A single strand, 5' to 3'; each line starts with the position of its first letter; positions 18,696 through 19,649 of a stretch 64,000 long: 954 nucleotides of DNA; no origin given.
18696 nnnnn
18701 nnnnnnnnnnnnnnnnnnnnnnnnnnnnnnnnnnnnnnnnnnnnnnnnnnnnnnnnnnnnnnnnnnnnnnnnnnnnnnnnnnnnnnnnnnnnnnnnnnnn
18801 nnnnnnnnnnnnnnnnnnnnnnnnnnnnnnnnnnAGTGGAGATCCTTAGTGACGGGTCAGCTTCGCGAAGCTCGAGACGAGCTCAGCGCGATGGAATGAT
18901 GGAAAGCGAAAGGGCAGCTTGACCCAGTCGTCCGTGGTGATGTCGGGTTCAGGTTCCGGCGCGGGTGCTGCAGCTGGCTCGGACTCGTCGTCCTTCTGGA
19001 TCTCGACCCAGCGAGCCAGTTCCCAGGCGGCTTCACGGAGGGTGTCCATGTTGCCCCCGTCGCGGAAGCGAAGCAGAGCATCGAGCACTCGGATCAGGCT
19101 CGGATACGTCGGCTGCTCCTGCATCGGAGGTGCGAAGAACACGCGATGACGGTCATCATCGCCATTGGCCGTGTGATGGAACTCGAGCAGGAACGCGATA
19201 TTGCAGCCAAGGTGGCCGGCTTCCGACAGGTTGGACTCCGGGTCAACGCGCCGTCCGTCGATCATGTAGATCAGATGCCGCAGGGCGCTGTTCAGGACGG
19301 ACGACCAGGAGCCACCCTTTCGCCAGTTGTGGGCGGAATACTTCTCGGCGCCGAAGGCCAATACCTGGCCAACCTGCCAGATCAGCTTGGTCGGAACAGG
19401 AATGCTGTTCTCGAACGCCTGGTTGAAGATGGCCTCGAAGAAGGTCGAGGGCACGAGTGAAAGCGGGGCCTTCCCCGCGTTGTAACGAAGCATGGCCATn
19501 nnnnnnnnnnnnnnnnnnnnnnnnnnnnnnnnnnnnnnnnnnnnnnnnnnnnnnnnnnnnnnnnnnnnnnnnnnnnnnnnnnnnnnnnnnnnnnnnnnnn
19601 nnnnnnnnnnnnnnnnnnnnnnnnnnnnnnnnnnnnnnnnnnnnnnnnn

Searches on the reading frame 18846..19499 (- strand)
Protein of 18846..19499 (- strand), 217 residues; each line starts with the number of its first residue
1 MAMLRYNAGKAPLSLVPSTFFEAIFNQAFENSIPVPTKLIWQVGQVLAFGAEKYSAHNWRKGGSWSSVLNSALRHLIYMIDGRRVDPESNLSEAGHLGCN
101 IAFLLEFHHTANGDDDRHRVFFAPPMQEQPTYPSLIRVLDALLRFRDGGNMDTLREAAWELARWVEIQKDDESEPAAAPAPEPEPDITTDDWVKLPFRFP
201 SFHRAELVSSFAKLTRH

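Call 5: search_protein_families(library=pfam, proteins=[window:18846-19499:-], max_evalue=0.01)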
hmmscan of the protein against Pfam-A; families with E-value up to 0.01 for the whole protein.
window:18846-19499:- (217 aa): 1 family
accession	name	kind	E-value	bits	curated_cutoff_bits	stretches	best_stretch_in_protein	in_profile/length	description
PF18909.5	dGTP_diPhyd_N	-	4.2e-23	81.6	27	1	16-117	17-99/99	dATP/dGTP diphosphohydrolase, N-terminal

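Call 6: search_protein_families(library=phrogs, proteins=[window:18846-19499:-], max_evalue=0.001)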
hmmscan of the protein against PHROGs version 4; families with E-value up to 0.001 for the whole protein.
window:18846-19499:- (217 aa): 9 families
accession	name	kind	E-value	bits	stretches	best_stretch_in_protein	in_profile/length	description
phrog_801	-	DNA, RNA and nucleotide metabolism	1.8e-24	88.2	1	3-119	100-198/476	dATP / dGTP pyrophosphohydrolase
phrog_2252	-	lysis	6.2e-18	66.5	1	35-119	118-203/285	endolysin; inhibits RNA polymerase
phrog_19680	-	unknown function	1.7e-13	52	1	41-109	112-181/188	-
phrog_5033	-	lysis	2.4e-12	48.1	1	41-110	100-170/178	endolysin; inhibits RNA polymerase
phrog_37590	-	unknown function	7.6e-12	46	1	39-119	62-154/341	-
phrog_11257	-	unknown function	3.4e-09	38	1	35-120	26-111/200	-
phrog_5332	-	unknown function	5e-08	33.7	1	36-120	129-213/215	-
phrog_18716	-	unknown function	4.4e-06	27.9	1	35-87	29-81/114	-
phrog_16254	-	unknown function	6.2e-05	23.5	1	39-90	36-87/377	-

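Call 8: search_protein_families(library=ncbifam, proteins=[window:18846-19499:-], max_evalue=0.01)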
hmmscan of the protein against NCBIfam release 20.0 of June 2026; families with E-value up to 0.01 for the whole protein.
window:18846-19499:- (217 aa): 0 families

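Call 25: search_dna_similar(query=window:18846-19499:-, collection=phages, mode=protein, max_rows=30, max_evalue=0.001)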
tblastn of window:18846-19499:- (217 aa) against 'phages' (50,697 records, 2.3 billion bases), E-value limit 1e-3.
Records with a match: 821; places in all: 821; records where one place covers at least 80% of the query: 0.
Best place of each record, by identity: <60% 821.
By first word of the organism name: Propionibacterium 188; Mycobacterium 103; Arthrobacter 92; Klebsiella 78; Pectobacterium 51; Pseudomonas 51; Cutibacterium 45; Stenotrophomonas 24; Escherichia 18; Rhodobacter 17; and 44 more.
By host as written in the record: Propionibacterium acnes 98; Mycobacterium smegmatis mc2 155 70; Arthrobacter sp. ATCC 21022 61; - 50; Cutibacterium acnes 49; Klebsiella pneumoniae 42; Propionibacterium acnes ATCC 6919 36; Pectobacterium atrosepticum DSM18077 33; and 156 more.
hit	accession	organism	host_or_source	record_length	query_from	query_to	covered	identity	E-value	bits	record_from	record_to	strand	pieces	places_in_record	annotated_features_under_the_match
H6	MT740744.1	Ralstonia phage Jenny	Ralstonia pseudosolanacearum I-33 ...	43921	8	115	50%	44.2%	3e-17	85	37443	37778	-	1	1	hypothetical protein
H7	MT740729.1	Ralstonia phage Bakoly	Ralstonia pseudosolanacearum I-33 ...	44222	8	115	50%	44.2%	3e-17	85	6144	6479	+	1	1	hypothetical protein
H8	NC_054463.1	Ralstonia phage Bakoly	Ralstonia pseudosolanacearum I-33 ...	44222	8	115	50%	44.2%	3e-17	85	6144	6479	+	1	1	dATP / dGTP pyrophosphohydrolase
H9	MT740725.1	Ralstonia phage Adzire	Ralstonia pseudosolanacearum I-31 ...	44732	8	115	50%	43.8%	1e-17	86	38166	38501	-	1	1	hypothetical protein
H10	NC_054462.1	Ralstonia phage Adzire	Ralstonia pseudosolanacearum I-31 ...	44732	8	115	50%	43.8%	1e-17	86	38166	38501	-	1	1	dATP / dGTP pyrophosphohydrolase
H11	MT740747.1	Ralstonia phage Simangalove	Ralstonia pseudosolanacearum I-31 ...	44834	8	115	50%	43.8%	1e-17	86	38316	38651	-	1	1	hypothetical protein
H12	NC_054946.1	Ralstonia phage Simangalove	Ralstonia pseudosolanacearum I-31 ...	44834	8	115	50%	43.8%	1e-17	86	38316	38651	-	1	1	dATP / dGTP pyrophosphohydrolase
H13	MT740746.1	Ralstonia phage Sarlave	Ralstonia pseudosolanacearum I-31 ...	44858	8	115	50%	43.8%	1e-17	86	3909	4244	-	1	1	hypothetical protein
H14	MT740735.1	Ralstonia phage Elie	Ralstonia pseudosolanacearum I-15 ...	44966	8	115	50%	43.8%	1e-17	86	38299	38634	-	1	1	hypothetical protein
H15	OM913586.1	Arthrobacter phage Zeina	Arthrobacter globiformis B-2979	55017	35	152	54%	37.2%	4e-9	61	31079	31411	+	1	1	43: hypothetical protein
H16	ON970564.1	Arthrobacter phage GantcherGoblin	Arthrobacter globiformis B-2979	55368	35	150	53%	37.8%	1e-9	63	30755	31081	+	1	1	41: hypothetical protein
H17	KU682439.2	Stenotrophomonas phage vB_SmaS-DLP_6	Stenotrophomonas maltophilia D1571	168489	5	128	57%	33.9%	5e-14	76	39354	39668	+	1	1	hypothetical protein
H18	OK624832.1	Xanthomonas phage DES1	Xanthomonas sp.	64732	5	117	52%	37.2%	2e-10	65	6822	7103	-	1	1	hypothetical protein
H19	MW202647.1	Caudoviricetes sp.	Manatee Spring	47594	35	134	46%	40.6%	7e-12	69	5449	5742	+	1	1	none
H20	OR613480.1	Arthrobacter phage Argan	Arthrobacter globiformis NRRL B-2880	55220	35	139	48%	38.0%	1e-9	63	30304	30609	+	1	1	40: hypothetical protein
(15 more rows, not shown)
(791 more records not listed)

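Call 38: search_solved_structures(query=window:18846-19499:-, max_evalue=10, show_alignments=2)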
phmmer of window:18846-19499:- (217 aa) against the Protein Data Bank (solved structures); distinct sequences matched with E-value up to 10: 2.
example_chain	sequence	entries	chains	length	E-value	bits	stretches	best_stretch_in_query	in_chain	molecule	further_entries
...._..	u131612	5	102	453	0.89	12.3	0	140-184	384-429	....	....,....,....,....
7okn_A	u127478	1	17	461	0.93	12.2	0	140-184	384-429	TraB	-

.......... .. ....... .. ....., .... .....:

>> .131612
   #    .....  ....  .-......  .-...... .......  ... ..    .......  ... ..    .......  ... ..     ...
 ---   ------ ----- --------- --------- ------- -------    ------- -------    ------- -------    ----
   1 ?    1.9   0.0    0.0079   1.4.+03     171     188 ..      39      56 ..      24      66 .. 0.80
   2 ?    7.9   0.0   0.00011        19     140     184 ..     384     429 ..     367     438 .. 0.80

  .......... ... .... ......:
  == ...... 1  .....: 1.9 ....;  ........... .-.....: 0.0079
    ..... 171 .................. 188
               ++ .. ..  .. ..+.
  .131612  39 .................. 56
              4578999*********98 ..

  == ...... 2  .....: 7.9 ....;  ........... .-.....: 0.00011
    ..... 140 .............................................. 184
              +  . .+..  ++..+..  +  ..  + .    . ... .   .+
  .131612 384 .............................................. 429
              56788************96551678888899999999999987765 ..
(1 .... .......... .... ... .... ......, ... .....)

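Call 49: find_homologous_proteins(query=window:18846-19499:-, max_evalue=0.00001)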
Query window:18846-19499:- (217 aa): 60 proteins with E <= 0.00001 among 981 candidates.
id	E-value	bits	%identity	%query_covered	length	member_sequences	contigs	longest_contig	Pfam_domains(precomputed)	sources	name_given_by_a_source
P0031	1.4e-145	501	100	100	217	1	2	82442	PF18909.6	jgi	jgi:hypothetical protein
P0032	1.9e-87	310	76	77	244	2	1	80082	PF18909.6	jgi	jgi:hypothetical protein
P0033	1.3e-84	301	67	97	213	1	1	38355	PF18909.6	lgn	-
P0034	2.2e-84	300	74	79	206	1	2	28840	PF18909.6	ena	-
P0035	4.0e-84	300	74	78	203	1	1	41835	PF18909.6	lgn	-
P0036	1.9e-83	297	65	100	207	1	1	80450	PF18909.6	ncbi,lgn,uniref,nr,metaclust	ncbi:dATP/dGTP diphosphohydrolase domain-containing protein [Rhizobium sp. Leaf383]|uniref:dATP/dGTP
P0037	4.8e-83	296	74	79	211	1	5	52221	PF18909.6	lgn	-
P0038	6.2e-83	296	76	77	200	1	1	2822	PF18909.6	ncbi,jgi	jgi:hypothetical protein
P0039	8.1e-79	282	68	86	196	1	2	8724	PF18909.6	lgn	-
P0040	5.8e-78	279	60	100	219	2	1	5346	PF18909.6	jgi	jgi:hypothetical protein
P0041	7.8e-73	263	63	93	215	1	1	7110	PF18909.6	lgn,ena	-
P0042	1.5e-72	262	68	84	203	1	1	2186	PF18909.6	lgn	-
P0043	5.2e-71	257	61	94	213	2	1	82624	PF18909.6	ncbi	ncbi:dATP/dGTP diphosphohydrolase domain-containing protein [Rhizobium ruizarguesonis]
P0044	6.4e-70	253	63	92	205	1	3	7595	PF18909.6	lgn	-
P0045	1.0e-69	252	62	92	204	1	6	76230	PF18909.6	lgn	-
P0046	8.8e-69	249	60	96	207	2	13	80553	PF18909.6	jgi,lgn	jgi:hypothetical protein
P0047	4.1e-68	247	59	96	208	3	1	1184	PF18909.6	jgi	jgi:hypothetical protein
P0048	7.2e-68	246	58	93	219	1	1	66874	PF18909.6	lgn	-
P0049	1.2e-64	236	58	96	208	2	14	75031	PF18909.6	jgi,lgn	jgi:hypothetical protein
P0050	2.8e-64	235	58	93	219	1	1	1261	PF18909.6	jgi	jgi:hypothetical protein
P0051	5.5e-64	234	59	86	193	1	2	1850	PF18909.6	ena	-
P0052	8.5e-62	227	62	83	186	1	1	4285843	PF18909.6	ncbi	ncbi:dATP/dGTP diphosphohydrolase domain-containing protein [Rhizobium arsenicireducens]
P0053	4.9e-53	198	58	76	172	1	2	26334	PF18909.6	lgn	-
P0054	1.0e-49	187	49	85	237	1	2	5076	PF18909.6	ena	-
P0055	1.9e-48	183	47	91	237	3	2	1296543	PF18909.6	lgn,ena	-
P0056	2.5e-48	183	49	94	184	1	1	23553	PF18909.6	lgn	-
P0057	6.0e-47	178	50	85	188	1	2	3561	PF18909.6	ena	-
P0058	1.1e-42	164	47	85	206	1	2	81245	PF18909.6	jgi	-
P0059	4.7e-35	139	50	74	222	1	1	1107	PF18909.6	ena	-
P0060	6.5e-32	129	43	84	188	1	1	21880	PF18909.6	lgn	-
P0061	1.1e-31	128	43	86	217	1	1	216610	PF18909.6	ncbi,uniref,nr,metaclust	ncbi:dATP/dGTP diphosphohydrolase domain-containing protein [Mesorhizobium sp. STM 4661]|uniref:dATP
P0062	2.5e-31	127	47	76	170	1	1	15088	PF18909.6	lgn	-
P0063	3.0e-31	127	45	73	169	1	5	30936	PF18909.6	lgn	-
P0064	3.0e-28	117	41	86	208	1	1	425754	PF18909.6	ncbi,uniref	ncbi:DUF5664 domain-containing protein [Mesorhizobium sp. M0016]|uniref:dATP/dGTP diphosphohydrolase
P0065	7.1e-28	116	40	82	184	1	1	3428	PF18909.6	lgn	-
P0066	2.1e-24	104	50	54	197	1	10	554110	PF18909.6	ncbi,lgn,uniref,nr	ncbi:MAG: hypothetical protein E5V72_03430 [Mesorhizobium sp.]|uniref:dATP/dGTP diphosphohydrolase d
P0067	2.3e-24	104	50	54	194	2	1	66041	PF18909.6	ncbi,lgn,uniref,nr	ncbi:MAG: hypothetical protein EOR77_30740 [Mesorhizobium sp.]|uniref:dATP/dGTP diphosphohydrolase d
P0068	2.7e-24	104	47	67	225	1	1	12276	PF18909.6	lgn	-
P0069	1.3e-19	89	46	53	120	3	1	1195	PF18909.6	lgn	-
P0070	3.1e-18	84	46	53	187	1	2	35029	PF18909.6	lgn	-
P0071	4.6e-18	84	51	40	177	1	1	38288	PF18909.6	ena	-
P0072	1.5e-17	82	40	55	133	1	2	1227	PF18909.6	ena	-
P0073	2.2e-17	81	42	53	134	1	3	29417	PF18909.6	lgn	-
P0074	1.3e-16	79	45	53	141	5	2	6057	PF18909.6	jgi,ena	jgi:Domain of unknown function (DUF5664)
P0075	1.4e-16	79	41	53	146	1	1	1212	PF18909.6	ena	-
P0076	9.8e-16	76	40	57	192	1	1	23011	PF18909.6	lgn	-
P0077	1.7e-15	75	37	61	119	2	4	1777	PF18909.6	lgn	-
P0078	4.5e-15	74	58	29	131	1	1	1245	PF18909.6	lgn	-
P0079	5.7e-15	74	44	47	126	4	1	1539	PF18909.6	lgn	-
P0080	6.7e-15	73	43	47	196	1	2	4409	PF18909.6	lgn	-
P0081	6.7e-15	73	44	47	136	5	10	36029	PF18909.6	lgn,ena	-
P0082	2.0e-14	72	43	49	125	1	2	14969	PF18909.6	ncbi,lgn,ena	-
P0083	2.9e-14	71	51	36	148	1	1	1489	PF18909.6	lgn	-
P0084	2.3e-13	68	39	52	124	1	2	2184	PF18909.6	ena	-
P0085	3.3e-13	68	39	59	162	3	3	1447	PF18909.6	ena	-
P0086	4.0e-13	67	51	35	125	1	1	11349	PF18909.6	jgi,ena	-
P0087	1.7e-12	65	39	53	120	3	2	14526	PF18909.6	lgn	-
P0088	1.8e-12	65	38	53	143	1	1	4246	PF18909.6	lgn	-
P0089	5.6e-12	64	37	53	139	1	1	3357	PF18909.6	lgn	-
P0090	3.8e-11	61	36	47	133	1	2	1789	PF18909.6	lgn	-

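Call 71: get_annotated_region(hit=H8, flank=6000)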
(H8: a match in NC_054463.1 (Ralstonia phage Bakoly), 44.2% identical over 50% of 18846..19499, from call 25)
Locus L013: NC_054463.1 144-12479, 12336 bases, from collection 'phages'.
description: Ralstonia phage Bakoly, complete genome.
organism: Ralstonia phage Bakoly (NCBI taxid 2759709)
taxonomy: Viruses; Duplodnaviria; Heunggongvirae; Uroviricota; Caudoviricetes; Bakolyvirus; Bakolyvirus bakoly
host: Ralstonia pseudosolanacearum I-33 (MT009); source: aubergine plant field; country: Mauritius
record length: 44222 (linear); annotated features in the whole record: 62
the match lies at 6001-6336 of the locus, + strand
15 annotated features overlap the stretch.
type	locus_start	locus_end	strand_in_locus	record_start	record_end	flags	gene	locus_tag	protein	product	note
CDS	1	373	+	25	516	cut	-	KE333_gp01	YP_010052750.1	hypothetical protein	-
CDS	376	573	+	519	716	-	-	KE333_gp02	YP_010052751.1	hypothetical protein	-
CDS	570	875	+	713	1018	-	-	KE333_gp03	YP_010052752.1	hypothetical protein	-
CDS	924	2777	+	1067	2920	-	-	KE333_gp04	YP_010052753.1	hypothetical protein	-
CDS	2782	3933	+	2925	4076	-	-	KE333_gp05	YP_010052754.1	hypothetical protein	-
CDS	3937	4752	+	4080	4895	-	-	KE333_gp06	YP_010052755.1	DNA polymerase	-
CDS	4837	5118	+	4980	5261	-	-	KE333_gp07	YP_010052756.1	hypothetical protein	-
CDS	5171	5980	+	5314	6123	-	-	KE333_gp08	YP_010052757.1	hypothetical protein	-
CDS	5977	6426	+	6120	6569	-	-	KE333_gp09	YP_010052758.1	dATP / dGTP pyrophosphohydrolase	-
CDS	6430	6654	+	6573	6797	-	-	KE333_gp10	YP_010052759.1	immunity to superinfection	-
CDS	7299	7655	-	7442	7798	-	-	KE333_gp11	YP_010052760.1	holin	-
CDS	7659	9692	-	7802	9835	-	-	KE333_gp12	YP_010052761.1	tail fiber protein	-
CDS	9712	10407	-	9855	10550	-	-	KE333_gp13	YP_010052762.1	structural protein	-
CDS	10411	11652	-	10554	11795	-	-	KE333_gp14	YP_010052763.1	hypothetical protein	-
CDS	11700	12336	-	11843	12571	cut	-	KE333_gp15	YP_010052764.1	hypothetical protein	-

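Call 82: find_encoding_contigs(protein=P0058, flank=8000, max_places=1)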
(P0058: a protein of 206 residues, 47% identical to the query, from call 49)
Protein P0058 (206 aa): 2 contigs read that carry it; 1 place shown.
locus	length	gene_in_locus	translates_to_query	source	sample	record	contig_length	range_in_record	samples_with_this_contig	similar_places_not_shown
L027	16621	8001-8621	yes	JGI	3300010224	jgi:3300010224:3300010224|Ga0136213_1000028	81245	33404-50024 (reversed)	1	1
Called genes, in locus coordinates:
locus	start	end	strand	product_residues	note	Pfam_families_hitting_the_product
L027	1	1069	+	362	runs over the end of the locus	PF01068:DNA_ligase_A_M, PF14743:DNA_ligase_OB_2 (weak)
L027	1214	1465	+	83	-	-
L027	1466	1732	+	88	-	-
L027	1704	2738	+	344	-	PF00303:Thymidylat_synt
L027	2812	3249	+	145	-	PF03838:RecU (weak)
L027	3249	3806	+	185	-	PF16473:Rv2179c-like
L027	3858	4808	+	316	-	PF00149:Metallophos (weak)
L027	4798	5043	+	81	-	-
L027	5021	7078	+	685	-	PF02463:SMC_N (faint)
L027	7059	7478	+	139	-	PF02954:HTH_8 (weak)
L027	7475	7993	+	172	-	-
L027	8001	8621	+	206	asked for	PF18909:dGTP_diPhyd_N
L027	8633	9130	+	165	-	-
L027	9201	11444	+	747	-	PF21995:RNR-II_ins_dom, PF02867:Ribonuc_red_lgC (faint)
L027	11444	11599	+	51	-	-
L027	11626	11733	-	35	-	-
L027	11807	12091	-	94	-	-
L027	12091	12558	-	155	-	PF00959:Phage_lysozyme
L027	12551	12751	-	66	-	PF25612:DUF7940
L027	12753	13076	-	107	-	PF23831:DUF7201 (weak)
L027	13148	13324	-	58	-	-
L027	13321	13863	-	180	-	PF14301:DUF4376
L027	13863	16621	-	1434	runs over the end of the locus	-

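Call 83: find_encoding_contigs(protein=P0061, flank=8000, max_places=1)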
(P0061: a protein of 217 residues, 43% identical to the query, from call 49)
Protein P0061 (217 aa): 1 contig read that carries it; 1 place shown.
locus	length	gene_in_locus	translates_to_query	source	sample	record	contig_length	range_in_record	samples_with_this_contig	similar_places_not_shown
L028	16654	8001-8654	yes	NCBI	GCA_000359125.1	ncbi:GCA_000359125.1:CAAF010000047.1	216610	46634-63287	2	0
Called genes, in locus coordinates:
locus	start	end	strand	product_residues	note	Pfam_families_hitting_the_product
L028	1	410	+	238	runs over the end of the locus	PF00149:Metallophos, PF12850:Metallophos_2 (faint)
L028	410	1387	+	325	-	PF02511:Thy1 (weak)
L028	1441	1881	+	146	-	PF03838:RecU (weak)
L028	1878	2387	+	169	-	PF07463:NUMOD4, PF13392:HNH_3 (weak)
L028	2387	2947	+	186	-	PF16473:Rv2179c-like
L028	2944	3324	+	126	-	-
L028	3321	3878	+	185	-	PF13392:HNH_3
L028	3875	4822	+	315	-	PF00149:Metallophos (weak)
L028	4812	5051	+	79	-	-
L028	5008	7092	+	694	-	PF13476:AAA_23, PF02463:SMC_N (weak)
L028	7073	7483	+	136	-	-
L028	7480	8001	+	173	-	-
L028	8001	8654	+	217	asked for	PF18909:dGTP_diPhyd_N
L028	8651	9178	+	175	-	-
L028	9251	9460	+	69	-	-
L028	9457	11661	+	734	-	PF21995:RNR-II_ins_dom (weak), PF02867:Ribonuc_red_lgC (faint)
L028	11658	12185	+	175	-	PF07463:NUMOD4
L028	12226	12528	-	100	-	-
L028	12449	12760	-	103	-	-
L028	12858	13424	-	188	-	PF00959:Phage_lysozyme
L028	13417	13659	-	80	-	PF25612:DUF7940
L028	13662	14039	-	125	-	-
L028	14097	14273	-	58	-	-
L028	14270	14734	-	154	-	-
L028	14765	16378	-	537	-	-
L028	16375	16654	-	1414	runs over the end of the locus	PF24801:FNIII-A_GpJ (weak)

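Call 87: search_protein_families(library=padloc, proteins=[window:18846-19499:-], max_evalue=0.01)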
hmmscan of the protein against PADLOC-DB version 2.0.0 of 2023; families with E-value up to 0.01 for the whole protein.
window:18846-19499:- (217 aa): 0 families
